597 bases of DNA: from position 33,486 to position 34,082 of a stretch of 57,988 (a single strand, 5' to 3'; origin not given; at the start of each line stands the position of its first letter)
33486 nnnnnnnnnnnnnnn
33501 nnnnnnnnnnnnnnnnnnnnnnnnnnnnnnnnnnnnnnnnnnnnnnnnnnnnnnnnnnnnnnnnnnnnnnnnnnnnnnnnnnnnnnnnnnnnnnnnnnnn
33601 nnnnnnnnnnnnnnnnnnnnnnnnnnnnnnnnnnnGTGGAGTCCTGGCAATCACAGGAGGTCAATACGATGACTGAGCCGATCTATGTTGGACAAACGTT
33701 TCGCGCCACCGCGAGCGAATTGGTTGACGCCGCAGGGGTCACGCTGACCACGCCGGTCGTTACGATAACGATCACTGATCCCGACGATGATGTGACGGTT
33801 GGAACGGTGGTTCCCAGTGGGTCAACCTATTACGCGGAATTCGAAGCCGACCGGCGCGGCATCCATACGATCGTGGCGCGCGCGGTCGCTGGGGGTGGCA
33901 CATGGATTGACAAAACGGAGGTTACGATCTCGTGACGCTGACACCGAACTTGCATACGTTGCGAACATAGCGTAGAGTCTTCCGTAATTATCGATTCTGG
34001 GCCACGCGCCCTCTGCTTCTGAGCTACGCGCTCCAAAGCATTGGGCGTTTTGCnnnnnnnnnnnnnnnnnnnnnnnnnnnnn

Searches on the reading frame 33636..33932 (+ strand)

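Call 3: search_protein_families(library=pfam, proteins=[window:33636-33932:+], max_evalue=1)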
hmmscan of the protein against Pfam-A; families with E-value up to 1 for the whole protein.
window:33636-33932:+ (99 aa): 1 family
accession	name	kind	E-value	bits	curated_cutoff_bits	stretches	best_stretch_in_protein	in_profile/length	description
PF14238.11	DUF4340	-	0.0027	18.4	25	1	35-84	42-92/183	Domain of unknown function (DUF4340)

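Call 4: search_protein_families(library=phrogs, proteins=[window:33636-33932:+], max_evalue=0.1)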
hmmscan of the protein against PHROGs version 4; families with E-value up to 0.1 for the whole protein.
window:33636-33932:+ (99 aa): 0 families

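Call 83: search_protein_families(library=pfam, proteins=[window:33669-33932:+], max_evalue=0.01)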
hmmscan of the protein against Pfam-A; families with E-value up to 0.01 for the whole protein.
window:33669-33932:+ (88 aa): 1 family
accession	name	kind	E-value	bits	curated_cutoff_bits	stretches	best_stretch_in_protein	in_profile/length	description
PF14238.11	DUF4340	-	0.0021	18.7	25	1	24-74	42-93/183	Domain of unknown function (DUF4340)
